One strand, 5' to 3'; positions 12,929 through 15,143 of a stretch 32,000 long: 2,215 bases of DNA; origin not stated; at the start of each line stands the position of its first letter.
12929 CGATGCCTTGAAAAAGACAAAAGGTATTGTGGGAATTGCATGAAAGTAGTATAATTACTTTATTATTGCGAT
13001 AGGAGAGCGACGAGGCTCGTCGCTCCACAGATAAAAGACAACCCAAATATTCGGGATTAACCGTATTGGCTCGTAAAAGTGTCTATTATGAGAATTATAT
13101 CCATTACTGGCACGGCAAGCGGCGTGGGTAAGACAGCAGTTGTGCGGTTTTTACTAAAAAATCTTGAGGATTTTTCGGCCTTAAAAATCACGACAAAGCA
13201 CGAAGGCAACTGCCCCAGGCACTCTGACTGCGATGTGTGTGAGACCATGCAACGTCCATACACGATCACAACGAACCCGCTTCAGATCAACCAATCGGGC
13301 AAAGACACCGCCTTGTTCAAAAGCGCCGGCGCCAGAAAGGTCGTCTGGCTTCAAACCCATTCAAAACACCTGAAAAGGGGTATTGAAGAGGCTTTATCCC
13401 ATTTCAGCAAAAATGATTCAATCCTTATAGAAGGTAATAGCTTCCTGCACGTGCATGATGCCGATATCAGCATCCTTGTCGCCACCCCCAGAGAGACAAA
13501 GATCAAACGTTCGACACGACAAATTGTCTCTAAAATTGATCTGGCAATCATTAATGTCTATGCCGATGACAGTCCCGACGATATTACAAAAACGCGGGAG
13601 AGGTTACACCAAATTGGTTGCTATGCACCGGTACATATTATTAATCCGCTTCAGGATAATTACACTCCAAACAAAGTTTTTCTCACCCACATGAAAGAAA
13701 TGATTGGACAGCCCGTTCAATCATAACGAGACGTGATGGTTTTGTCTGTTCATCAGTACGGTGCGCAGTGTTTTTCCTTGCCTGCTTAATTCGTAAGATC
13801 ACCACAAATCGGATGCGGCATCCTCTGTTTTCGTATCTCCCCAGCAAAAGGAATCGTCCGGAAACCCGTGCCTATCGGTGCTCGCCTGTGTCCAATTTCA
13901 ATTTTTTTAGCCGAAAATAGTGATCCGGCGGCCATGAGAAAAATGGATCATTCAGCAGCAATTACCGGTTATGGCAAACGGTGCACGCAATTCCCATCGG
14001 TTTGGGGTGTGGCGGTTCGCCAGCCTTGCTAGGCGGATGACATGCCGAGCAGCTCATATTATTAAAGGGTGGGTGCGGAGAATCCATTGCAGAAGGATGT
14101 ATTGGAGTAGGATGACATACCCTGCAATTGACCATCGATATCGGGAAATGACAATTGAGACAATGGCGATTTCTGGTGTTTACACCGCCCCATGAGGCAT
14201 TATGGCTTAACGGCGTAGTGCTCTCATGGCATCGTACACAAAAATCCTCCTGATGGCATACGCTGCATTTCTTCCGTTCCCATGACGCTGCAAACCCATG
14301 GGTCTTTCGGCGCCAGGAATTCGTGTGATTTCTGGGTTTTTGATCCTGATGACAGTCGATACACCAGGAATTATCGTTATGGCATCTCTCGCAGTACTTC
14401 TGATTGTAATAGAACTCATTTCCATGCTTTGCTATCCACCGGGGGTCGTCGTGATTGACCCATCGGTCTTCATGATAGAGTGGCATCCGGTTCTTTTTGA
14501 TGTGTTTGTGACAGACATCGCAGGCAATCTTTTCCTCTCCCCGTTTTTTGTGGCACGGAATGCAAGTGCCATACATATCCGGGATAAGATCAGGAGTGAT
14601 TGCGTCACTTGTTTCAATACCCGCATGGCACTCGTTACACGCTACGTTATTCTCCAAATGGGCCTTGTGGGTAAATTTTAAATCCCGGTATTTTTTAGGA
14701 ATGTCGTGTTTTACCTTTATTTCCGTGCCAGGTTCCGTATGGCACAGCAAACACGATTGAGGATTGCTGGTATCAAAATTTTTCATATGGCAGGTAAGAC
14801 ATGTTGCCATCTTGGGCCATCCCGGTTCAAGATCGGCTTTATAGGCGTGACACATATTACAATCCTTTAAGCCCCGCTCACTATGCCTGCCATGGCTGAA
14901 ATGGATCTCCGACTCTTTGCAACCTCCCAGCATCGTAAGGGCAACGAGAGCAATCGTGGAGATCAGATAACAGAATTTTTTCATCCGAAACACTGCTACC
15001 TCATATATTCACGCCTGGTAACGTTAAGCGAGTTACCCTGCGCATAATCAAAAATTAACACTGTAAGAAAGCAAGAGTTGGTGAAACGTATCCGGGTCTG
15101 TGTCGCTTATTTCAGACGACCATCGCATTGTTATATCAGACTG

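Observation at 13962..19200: Co-directional cluster: three secreted proteins, an OM beta-barrel and a 14-heme lipoprotein cytochrome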

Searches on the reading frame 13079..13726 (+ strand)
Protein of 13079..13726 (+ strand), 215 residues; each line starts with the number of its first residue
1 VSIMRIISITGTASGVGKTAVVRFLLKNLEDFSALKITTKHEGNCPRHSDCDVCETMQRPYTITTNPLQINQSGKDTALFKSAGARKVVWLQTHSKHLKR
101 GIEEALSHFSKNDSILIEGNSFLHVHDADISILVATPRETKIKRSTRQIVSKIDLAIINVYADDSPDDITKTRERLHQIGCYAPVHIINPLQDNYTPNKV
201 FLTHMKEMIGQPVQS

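Call 6: search_protein_families(library=ncbifam, proteins=[window:13079-13726:+], max_evalue=1)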
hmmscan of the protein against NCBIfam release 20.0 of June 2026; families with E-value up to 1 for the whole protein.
window:13079-13726:+ (215 aa): 6 families
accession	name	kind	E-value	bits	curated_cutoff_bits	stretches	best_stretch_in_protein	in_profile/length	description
TIGR00176.1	mobB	equivalog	8.1e-09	35.7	76.2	1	67-125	39-103/155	molybdopterin-guanine dinucleotide biosynthesis protein B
NF004018.0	PRK05480.1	equivalog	0.043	13.3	180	1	4-37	6-38/210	uridine kinase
NF003012.0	PRK03839.1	equivalog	0.048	13.6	152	1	6-30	2-25/180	putative kinase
NF011062.0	PRK14494.1-1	equivalog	0.048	13.2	323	1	4-129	1-120/231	putative molybdopterin-guanine dinucleotide biosynthesis protein MobB/FeS domain-containing protein protein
NF006085.0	PRK08233.1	equivalog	0.083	12.7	198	1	5-47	6-47/184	hypothetical protein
NF004817.0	PRK06171.1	subfamily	0.16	11.4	304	1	5-65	10-70/265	sorbitol-6-phosphate dehydrogenase subunit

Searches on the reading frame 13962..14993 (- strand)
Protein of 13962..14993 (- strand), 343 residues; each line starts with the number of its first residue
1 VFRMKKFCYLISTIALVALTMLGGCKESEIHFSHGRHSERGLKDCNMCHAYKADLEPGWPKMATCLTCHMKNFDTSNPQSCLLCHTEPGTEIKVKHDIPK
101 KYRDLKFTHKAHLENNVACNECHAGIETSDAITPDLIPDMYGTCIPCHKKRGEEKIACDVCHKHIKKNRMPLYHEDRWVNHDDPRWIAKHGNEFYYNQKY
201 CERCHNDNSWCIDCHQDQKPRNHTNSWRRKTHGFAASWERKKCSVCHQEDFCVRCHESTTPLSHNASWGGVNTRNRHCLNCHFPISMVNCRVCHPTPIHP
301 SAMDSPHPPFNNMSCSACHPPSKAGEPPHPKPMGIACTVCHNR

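Call 4: search_protein_families(library=pfam, proteins=[window:13962-14993:-], max_evalue=1)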
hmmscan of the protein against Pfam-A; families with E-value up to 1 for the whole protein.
window:13962-14993:- (343 aa): 4 families
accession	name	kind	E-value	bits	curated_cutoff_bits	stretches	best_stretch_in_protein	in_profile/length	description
PF14522.11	Cytochrome_C7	-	1.3e-14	54.1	24.8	3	106-163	2-67/67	Cytochrome c7 and related cytochrome c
PF14537.11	Cytochrom_c3_2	-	6.5e-07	30.2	25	1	45-123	9-78/79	Cytochrome c3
PF02085.21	Cytochrom_CIII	-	1e-06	29.4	22.9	2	100-132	16-46/101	Class III cytochrome C family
PF22113.1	Mtrc-MtrF_II-IV_dom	-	0.00041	20.4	30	0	63-250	7-166/176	Outer membrane cytochrome MtrC/MtrF-like, domains II/IV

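Call 6: search_protein_families(library=ncbifam, proteins=[window:13962-14993:-], max_evalue=1)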
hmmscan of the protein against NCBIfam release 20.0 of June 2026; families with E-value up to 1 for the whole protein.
window:13962-14993:- (343 aa): 3 families
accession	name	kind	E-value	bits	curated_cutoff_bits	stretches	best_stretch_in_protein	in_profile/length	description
NF043011.1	CytC7_Geobact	equivalog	4e-05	24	120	2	98-163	26-89/89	cytochrome c7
TIGR03508.1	decahem_SO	subfamily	0.0021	17.5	192.2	0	210-342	4-125/258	DmsE family decaheme c-type cytochrome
NF041939.2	LsoB_effector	equivalog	0.14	12.9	60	1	4-27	3-26/43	small effector protein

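Call 33: search_solved_structures(query=window:13962-14993:-, max_evalue=1)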
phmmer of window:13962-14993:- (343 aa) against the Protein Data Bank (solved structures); distinct sequences matched with E-value up to 1: 8.
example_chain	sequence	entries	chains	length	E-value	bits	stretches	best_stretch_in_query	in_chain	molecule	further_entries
6lod_A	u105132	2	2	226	2.8e-08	36.8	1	32-150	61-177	MULTIHEME_CYTC domain-containing protein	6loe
6f0k_A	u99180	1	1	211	5.1e-08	35.9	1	32-150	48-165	Cytochrome c family protein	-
3cao_A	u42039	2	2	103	0.0012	21.5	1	117-162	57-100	CYTOCHROME C3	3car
3h34_A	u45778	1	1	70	0.0025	20.5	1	99-162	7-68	Cytochrome c7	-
3h4n_A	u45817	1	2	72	0.017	17.8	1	101-163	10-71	Cytochrome c7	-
6btm_A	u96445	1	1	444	0.019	17.6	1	29-71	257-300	Alternative Complex III subunit A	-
4hb6_A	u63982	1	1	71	0.13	14.8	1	100-163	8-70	PpcA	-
3sj4_X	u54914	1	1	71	0.27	13.8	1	100-163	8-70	CYTOCHROME C7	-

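Call 50: find_homologous_proteins(query=window:13962-14993:-)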
Query window:13962-14993:- (343 aa): 65 proteins with E <= 0.001 among 366 candidates.
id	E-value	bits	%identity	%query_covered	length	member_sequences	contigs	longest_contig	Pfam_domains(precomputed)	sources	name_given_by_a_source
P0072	4.4e-204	696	82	99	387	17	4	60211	PF14522.12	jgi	-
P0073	2.7e-186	638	63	99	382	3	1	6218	PF14522.12,PF22113.2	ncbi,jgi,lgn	-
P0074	6.0e-186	637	76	99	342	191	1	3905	PF14522.12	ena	-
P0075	6.8e-184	630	75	99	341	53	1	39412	PF14522.12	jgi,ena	-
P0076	6.3e-183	627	74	99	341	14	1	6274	PF14537.12,PF14522.12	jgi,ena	-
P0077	3.2e-180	618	72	100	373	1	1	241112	PF14522.12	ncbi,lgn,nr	ncbi:MAG: cytochrome c family protein [Candidatus Brocadiaceae bacterium]|nr:cytochrome c family pro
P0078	3.8e-177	608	72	99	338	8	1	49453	PF14522.12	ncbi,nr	ncbi:MAG: hypothetical protein E3K37_13330 [Candidatus Kuenenia sp.]|nr:hypothetical protein [Candid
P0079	5.7e-174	597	75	94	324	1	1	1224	PF14537.12,PF02085.22,PF14522.12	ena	-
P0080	1.2e-172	593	71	99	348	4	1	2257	PF14522.12,PF22113.2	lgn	-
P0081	7.2e-171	587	70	99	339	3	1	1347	PF14522.12,PF22113.2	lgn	-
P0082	1.7e-168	579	70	96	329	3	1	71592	PF14537.12,PF02085.22,PF14522.12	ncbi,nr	ncbi:MAG: hypothetical protein DWB56_02955 [Candidatus Jettenia sp.]|nr:hypothetical protein [Candid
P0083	1.0e-167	577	57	99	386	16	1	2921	PF02085.22,PF14522.12,PF22113.2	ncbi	ncbi:MAG: hypothetical protein AABZ13_09815 [Planctomycetota bacterium]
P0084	8.9e-167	573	70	97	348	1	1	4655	PF14522.12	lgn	-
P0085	7.4e-166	570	69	99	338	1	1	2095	PF14522.12,PF22113.2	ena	-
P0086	4.2e-163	561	60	89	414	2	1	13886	PF14522.12,PF22113.2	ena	-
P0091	1.0e-60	224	37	97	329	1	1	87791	PF14537.12,PF14522.12,PF22113.2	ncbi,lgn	ncbi:MAG: hypothetical protein Kow0099_16100 [Candidatus Abyssubacteria bacterium]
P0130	5.5e-8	51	27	90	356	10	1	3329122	PF14522.12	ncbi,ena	-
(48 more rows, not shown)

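Call 60: predict_structure(alignment_id=A4)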
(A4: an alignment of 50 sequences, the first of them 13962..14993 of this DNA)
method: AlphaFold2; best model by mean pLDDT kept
length: 343 residues; sequences in the alignment: 50
mean_pLDDT: 66.2   pTM: 0.45
mean pLDDT of the five models: 66.2, 64.9, 64.2, 59.5, 57.0
residues with pLDDT >= 90: 23; 70-90: 104; 50-70: 158; < 50: 58
segments of 3 or more residues with pLDDT < 50: 169-179, 262-275, 283-286, 303-309, 321-327
pLDDT, mean of each block of 10 residues (from residue 1): 71 90 58 83 86 78 81 70 57 57 79 90 89 82 88 84 66 45 62 62 63 61 69 66 63 58 41 49 51 60 48 52 45 52 50
secondary structure, 60 per line:
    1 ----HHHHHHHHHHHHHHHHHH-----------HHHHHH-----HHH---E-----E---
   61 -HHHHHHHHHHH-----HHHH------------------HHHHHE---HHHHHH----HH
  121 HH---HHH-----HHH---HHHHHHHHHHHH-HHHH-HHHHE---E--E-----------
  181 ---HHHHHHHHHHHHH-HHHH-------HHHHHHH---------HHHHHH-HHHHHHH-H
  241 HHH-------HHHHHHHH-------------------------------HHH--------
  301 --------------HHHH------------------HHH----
elements in order: H5-22 H34-39 H62-72 H78-81 H100-104 H109-114 H119-122 H140-151 H153-156 H158-161 H184-196 H198-201 H209-215 H225-230 H232-238 H240-243 H251-258 H315-318

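Call 64: fold_search(model_id=the predicted structure, library=pdb)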
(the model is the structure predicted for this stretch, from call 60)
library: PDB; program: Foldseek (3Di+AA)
matches with E <= 10: 2; with E <= 0.001: 0
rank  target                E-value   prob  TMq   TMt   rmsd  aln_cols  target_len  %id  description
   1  8k9e_A                3.8e-02  1.00  0.26  0.37  15.7       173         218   22  Cryo-EM structure of the photosynthetic alternative complex III from Chloroflexus aurantiacus at 3.3 angstrom (released 2024-03-06)
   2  1n1c_B                8.7e+00  0.01  0.10  0.15  20.5       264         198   13  Crystal Structure Of The Dimeric TorD Chaperone From Shewanella Massilia (released 2003-05-13)

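Call 79: search_solved_structures(query=A4, max_evalue=10)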
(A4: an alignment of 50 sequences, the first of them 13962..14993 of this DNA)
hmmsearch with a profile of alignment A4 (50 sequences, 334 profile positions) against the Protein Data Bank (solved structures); distinct sequences matched with E-value up to 10: 117 (the best 60 are shown).
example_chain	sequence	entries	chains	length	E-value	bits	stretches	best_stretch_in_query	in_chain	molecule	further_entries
3ov0_A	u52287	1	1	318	4.1e-29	104.9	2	29-167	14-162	Cytochrome c family protein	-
8k9e_A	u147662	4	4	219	2.5e-23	85.9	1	28-156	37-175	Cytochrome c7-like domain-containing protein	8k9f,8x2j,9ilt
6f0k_A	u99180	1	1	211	7.4e-23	84.4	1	26-151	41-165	Cytochrome c family protein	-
6lod_A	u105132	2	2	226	5.8e-20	74.9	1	28-199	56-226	MULTIHEME_CYTC domain-containing protein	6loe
6btm_A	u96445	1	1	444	2.7e-19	72.6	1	17-198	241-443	Alternative Complex III subunit A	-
3ouq_A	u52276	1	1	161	2.2e-16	63.1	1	29-164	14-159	Cytochrome c family protein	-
1z1n_X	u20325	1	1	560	1.2e-12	50.8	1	26-152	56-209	sixteen heme cytochrome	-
2e84_A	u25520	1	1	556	1.5e-11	47.2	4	28-156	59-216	High-molecular-weight cytochrome c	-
6qvm_A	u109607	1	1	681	1.6e-11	47.1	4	154-279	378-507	Multiheme cytochrome cf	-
3h4n_A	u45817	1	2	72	1.5e-09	40.6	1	100-164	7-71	Cytochrome c7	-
7o7g_A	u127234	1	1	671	2.2e-09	40.1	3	114-277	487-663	Extracellular iron oxide respiratory system surface decaheme cytochrome c component MtrC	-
1gws_A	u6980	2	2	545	2.9e-09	39.7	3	223-309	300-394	HIGH-MOLECULAR-WEIGHT CYTOCHROME C | High-molecular-weight cytochrome c precursor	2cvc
7qth_A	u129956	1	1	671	5.6e-09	38.7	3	117-277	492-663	Extracellular iron oxide respiratory system surface decaheme cytochrome c component MtrC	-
1h29_A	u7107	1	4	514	8.2e-09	38.2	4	230-309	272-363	HIGH-MOLECULAR-WEIGHT CYTOCHROME C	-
8qbq_A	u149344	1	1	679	9.2e-09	38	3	114-278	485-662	Extracellular iron oxide respiratory system surface decaheme cytochrome c component MtrC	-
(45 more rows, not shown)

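Call 89: find_encoding_contigs(protein=P0130, flank=5000, max_places=1)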
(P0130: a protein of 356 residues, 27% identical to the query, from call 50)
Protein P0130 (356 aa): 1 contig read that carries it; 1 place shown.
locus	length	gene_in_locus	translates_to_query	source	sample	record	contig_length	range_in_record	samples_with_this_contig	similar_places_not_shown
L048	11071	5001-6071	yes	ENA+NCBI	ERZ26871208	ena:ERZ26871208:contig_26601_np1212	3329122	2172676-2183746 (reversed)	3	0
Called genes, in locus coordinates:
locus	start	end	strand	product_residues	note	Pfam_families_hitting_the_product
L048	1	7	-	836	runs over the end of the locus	-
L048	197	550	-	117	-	-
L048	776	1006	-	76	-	-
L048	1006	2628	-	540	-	PF00118:Cpn60_TCP1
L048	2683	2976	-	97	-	PF00166:Cpn10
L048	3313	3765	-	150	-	-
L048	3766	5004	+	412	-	-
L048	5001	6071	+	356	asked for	PF14522:Cytochrome_C7 (weak)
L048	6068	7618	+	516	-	PF02085:Cytochrom_CIII (faint), PF14522:Cytochrome_C7 (faint), PF09699:Paired_CXXCH_1 (faint), PF14537:Cytochrom_c3_2 (faint)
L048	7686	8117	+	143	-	-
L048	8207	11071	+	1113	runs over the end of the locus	PF08448:PAS_4 (weak), PF00512:HisKA, PF02518:HATPase_c, PF00072:Response_reg, PF08447:PAS_3, PF08448:PAS_4, PF00512:HisKA, PF02518:HATPase_c, +3 more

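Call 90: find_encoding_contigs(protein=P0091, flank=6000, max_places=1)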
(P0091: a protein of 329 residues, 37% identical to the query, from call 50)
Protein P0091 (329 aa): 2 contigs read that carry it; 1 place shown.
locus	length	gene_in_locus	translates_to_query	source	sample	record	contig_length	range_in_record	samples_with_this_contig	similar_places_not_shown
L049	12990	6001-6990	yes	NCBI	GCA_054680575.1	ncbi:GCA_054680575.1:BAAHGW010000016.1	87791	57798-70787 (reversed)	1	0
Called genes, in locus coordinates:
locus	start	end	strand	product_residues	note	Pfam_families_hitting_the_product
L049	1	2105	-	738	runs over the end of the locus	PF00884:Sulfatase, PF01663:Phosphodiest (faint), PF16347:SGSH_C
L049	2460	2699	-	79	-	PF14451:Ub-Mut7C, PF02597:ThiS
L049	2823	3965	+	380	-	PF02350:Epimerase_2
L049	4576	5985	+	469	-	PF13505:OMP_b-brl (faint)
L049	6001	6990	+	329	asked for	PF14537:Cytochrom_c3_2 (faint), PF22113:Mtrc-MtrF_II-IV_dom (weak), PF14522:Cytochrome_C7 (weak)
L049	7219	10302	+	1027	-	PF02085:Cytochrom_CIII (faint), PF14522:Cytochrome_C7 (weak), PF14537:Cytochrom_c3_2 (faint), PF22113:Mtrc-MtrF_II-IV_dom (faint), PF14522:Cytochrome_C7 (weak)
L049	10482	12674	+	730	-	PF00136:DNA_pol_B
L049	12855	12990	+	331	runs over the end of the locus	PF13623:SurA_N_2, PF13624:SurA_N_3, PF09312:SurA_N, PF13145:Rotamase_2, PF13616:Rotamase_3, PF00639:Rotamase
